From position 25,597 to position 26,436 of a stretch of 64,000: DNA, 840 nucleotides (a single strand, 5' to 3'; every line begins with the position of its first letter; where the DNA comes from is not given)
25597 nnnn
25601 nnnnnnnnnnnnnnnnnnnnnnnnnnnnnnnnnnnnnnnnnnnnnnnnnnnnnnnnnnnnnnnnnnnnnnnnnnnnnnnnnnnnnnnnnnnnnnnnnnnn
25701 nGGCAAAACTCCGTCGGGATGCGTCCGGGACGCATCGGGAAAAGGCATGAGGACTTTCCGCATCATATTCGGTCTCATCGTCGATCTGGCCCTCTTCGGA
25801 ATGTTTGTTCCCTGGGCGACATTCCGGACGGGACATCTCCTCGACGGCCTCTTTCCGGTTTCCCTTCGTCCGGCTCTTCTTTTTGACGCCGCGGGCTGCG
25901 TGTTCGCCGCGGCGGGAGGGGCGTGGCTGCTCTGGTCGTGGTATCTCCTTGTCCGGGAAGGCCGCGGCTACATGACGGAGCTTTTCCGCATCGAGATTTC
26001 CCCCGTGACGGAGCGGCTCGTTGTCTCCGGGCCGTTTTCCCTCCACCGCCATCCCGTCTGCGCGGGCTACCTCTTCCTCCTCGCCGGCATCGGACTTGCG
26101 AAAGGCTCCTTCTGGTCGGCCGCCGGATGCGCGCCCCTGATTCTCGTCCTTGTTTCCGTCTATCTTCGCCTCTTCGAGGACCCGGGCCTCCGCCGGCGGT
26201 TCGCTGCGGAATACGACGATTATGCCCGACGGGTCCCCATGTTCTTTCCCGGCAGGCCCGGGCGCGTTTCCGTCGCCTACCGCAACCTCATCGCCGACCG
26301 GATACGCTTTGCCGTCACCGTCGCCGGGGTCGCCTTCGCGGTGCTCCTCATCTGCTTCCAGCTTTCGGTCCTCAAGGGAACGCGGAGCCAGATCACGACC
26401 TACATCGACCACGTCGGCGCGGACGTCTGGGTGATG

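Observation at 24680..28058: UbiA prenyltransferase + ICMT-like methyltransferase fused to a MacB/FtsX permease + ABC ATPase: candidate prenylation-methylation-export module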

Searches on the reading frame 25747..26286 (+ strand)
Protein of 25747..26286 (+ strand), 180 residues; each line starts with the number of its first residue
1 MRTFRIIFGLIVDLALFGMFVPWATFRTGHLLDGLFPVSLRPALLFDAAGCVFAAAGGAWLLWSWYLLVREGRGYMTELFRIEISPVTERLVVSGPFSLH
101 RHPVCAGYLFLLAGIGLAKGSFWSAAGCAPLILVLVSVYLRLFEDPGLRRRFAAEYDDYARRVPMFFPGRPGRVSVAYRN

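Call 15: search_protein_families(library=ncbifam, proteins=[window:25747-26286:+], max_evalue=0.01)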
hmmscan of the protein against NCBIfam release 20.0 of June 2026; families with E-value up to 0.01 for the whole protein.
window:25747-26286:+ (180 aa): 1 family
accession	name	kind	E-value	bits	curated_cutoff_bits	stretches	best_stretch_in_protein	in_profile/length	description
TIGR04571.1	LmtA_Leptospira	exception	0.0046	16.7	325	1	93-170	90-166/252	lipid A Kdo2 1-phosphate O-methyltransferase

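Call 16: search_solved_structures(query=window:25747-26286:+, max_evalue=10, show_alignments=2)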
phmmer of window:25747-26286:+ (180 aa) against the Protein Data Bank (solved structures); distinct sequences matched with E-value up to 10: 0.

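Call 23: search_solved_structures(query=A2, max_evalue=10, show_alignments=3)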
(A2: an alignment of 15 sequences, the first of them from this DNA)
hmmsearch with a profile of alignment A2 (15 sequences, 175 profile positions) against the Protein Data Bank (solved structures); distinct sequences matched with E-value up to 10: 4.
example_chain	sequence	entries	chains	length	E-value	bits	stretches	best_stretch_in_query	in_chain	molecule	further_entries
4a2n_B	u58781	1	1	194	0.00011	25.5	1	90-169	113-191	ISOPRENYLCYSTEINE CARBOXYL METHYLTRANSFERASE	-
8xku_G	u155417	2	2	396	0.00026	24.2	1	60-169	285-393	AtTam46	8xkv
5vg9_A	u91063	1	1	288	0.00035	23.8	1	89-170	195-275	Protein-S-isoprenylcysteine O-methyltransferase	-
5v7p_A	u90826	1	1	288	0.00036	23.8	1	90-170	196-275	Protein-S-isoprenylcysteine O-methyltransferase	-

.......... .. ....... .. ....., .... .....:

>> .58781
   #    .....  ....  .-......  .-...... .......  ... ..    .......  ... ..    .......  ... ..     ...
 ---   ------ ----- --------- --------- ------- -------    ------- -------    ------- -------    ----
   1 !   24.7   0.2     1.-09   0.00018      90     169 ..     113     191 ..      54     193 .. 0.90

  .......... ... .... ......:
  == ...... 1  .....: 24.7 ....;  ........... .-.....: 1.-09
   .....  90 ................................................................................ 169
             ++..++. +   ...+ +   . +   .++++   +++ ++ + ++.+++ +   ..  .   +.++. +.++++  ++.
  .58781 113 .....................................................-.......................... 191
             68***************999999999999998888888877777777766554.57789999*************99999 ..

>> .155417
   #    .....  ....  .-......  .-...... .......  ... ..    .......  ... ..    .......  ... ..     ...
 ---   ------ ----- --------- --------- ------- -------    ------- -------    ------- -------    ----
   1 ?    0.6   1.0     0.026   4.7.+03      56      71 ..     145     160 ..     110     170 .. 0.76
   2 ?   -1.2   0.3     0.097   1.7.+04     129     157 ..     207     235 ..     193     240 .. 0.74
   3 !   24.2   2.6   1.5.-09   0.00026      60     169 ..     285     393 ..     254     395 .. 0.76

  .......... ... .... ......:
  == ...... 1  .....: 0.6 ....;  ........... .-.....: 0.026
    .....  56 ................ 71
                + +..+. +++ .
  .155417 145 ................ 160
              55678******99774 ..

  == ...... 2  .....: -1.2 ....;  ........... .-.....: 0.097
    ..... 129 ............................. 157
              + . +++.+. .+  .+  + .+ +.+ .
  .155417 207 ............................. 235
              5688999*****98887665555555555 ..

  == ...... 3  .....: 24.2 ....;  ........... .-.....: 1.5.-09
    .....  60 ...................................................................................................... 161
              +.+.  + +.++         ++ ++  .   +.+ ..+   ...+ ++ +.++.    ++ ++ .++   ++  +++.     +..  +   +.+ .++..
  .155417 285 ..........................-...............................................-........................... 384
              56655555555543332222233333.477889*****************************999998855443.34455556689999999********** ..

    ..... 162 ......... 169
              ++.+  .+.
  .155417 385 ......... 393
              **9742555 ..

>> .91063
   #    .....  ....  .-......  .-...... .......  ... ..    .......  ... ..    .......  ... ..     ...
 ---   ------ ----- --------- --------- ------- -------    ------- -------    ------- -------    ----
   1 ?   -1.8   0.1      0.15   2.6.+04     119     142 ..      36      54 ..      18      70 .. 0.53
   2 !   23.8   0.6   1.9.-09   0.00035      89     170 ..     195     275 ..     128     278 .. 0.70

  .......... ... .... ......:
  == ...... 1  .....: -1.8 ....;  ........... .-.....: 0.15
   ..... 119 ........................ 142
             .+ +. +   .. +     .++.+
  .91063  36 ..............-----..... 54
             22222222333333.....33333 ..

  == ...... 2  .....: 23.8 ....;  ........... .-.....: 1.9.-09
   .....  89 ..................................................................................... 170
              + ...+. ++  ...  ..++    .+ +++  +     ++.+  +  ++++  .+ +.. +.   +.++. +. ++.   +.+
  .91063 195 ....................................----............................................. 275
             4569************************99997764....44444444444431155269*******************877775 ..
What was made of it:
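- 25747..26271 (+): N-terminal domain of the fusion (aa 1-175): a four-helix ICMT/PEMT-fold (class VI) membrane methyltransferase whose cofactor loops are predicted to face the cytoplasm. The family profile against PDB sequences hits Ma-ICMT 4a2n at 1e-4 and Tribolium ICMT 5vg9 at 3.5e-4 (call 23).
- On ICMT/PEMT class VI integral-membrane methyltransferases: The family profile hits Ma-ICMT at 1e-4 and Tc-ICMT at 3.5e-4 (call 23).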

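Call 24: find_homologous_proteins(query=A2, max_evalue=0.001)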
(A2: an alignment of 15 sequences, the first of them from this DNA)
Query A2 (15 sequences) (174 aa, profile of the alignment): 60 proteins with E <= 0.001 among 8000 candidates.
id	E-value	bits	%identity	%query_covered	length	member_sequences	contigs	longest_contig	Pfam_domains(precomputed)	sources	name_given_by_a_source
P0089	1.8e-85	303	63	100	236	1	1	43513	PF04191.19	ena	-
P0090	5.2e-85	302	64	97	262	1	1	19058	PF04191.19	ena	-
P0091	2.1e-83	296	63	100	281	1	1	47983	PF04191.19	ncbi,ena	-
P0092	1.5e-64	235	62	79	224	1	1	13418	PF04191.19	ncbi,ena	-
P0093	6.7e-55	204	62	67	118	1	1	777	-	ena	-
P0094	8.5e-36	141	66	53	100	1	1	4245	-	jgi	jgi:hypothetical protein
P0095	2.0e-15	75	38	70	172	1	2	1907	PF04191.19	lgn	-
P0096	2.7e-14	71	39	62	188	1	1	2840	PF04140.20,PF04191.19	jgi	jgi:protein-S-isoprenylcysteine O-methyltransferase Ste14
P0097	5.2e-9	54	33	47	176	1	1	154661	PF04191.19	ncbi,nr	ncbi:hypothetical protein BTR23_10735 [Alkalihalophilus pseudofirmus]|nr:hypothetical protein BTR23_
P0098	1.2e-8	53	43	47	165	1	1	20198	PF04191.19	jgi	jgi:protein-S-isoprenylcysteine O-methyltransferase Ste14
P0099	5.9e-8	51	45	50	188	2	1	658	PF04140.20,PF04191.19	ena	-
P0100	7.2e-8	51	38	71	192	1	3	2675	PF04140.20,PF04191.19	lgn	-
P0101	8.7e-8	50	38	81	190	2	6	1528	PF04140.20,PF01222.23,PF04191.19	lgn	-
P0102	1.5e-7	50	35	60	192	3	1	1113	PF04140.20,PF04191.19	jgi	jgi:protein-S-isoprenylcysteine O-methyltransferase Ste14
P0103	1.9e-7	49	30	60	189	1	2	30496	PF04140.20,PF04191.19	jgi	jgi:protein-S-isoprenylcysteine O-methyltransferase Ste14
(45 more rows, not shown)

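Call 55: predict_structure(alignment_id=A4)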
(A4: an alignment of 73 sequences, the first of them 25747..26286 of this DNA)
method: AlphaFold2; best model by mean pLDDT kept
length: 180 residues; sequences in the alignment: 73
mean_pLDDT: 89.1   pTM: 0.83
mean pLDDT of the five models: 89.1, 89.0, 88.3, 86.3, 85.4
residues with pLDDT >= 90: 128; 70-90: 32; 50-70: 20; < 50: 0
segments of 3 or more residues with pLDDT < 50: none
pLDDT, mean of each block of 10 residues (from residue 1): 86 92 96 89 87 98 94 74 71 94 95 96 94 94 93 94 88 69
secondary structure, 60 per line:
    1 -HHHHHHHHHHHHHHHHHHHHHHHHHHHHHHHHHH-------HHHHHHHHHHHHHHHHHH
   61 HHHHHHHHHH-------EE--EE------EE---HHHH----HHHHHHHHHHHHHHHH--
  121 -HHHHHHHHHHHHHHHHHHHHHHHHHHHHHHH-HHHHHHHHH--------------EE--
elements in order: H2-35 H43-70 H95-98 H103-118 H122-152 H154-162
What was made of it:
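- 25747..26271 (+): AF2 model pLDDT 89 (call 55).
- On ICMT/PEMT class VI integral-membrane methyltransferases: AF2 pLDDT 89 (call 55).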

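Call 57: fold_search(model_id=the predicted structure, library=pdb)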
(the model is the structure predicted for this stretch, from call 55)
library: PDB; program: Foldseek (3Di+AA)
matches with E <= 10: 66; with E <= 0.001: 0
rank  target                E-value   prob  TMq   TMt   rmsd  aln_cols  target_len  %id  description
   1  5v7p_A                1.5e-02  1.00  0.61  0.41   4.8       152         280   16  Atomic structure of the eukaryotic intramembrane Ras methyltransferase ICMT (isoprenylcysteine carboxyl methyltransfer (released 2018-01-17)
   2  8xku_G                3.4e-02  1.00  0.61  0.41   4.3       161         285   21  Cryo-EM structure of the Ycf2-FtsHi motor complex from Arabidopsis in ATP-bound state (released 2024-09-11)
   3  5vg9                  5.0e-02  1.00  0.58  0.40   4.8       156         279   17  Structure of the eukaryotic intramembrane Ras methyltransferase ICMT (isoprenylcysteine carboxyl methyltransferase) with (released 2018-01-17)
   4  7c83                  8.8e-02  1.00  0.46  0.34   5.0       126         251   20  Crystal structure of an integral membrane steroid 5-alpha-reductase PbSRD5A (released 2021-01-27)
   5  4a2n                  1.1e-01  0.96  0.50  0.47   7.1       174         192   17  Crystal Structure of Ma-ICMT (released 2012-01-11)
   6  7bw1                  2.4e-01  0.95  0.44  0.34   5.8       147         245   17  Crystal structure of Steroid 5-alpha-reductase 2 in complex with Finasteride (released 2020-08-05)
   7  4quv_B                2.7e-01  0.95  0.49  0.24   6.3       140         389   16  Structure of an integral membrane delta(14)-sterol reductase (released 2014-10-08)
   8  4quv_A                5.9e-01  0.85  0.47  0.23   7.8       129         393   16  Structure of an integral membrane delta(14)-sterol reductase (released 2014-10-08)
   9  9cdc                  7.8e-01  0.21  0.21  0.17   8.4        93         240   22  Kalium channelrhodopsin 1 C110A mutant from Hyphochytrium catenoides, Dark State (released 2025-02-19)
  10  8iu0                  2.3e+00  0.12  0.22  0.17   7.7        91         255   22  Cryo-EM structure of the potassium-selective channelrhodopsin HcKCR1 H225F mutant in lipid nanodisc (released 2023-09-06)
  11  8h86                  2.8e+00  0.13  0.20  0.15   8.6        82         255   26  Cryo-EM structure of the potassium-selective channelrhodopsin HcKCR1 in lipid nanodisc (released 2023-09-06)
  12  9bra_b                3.4e+00  0.03  0.18  0.16  23.2       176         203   16  Intact V-ATPase State 2 and synaptophysin complex in mouse brain isolated synaptic vesicles (released 2024-06-19)
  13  2rai_A                3.6e+00  0.08  0.25  0.13  27.4       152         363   12  The PX-BAR membrane remodeling unit of Sorting Nexin 9 (released 2007-12-11)
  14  5j4z_BC               3.6e+00  0.04  0.21  0.16  19.1       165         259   14  Architecture of tight respirasome (released 2016-09-21)
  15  9v7j_7                4.5e+00  0.04  0.20  0.21  10.3       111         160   15  Phycobilisome core from Gloeobacter violaceus PCC 7421 (released 2025-09-24)
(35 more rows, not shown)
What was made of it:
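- On ICMT/PEMT class VI integral-membrane methyltransferases: The Foldseek top eight hits are all from this superfamily (call 57).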
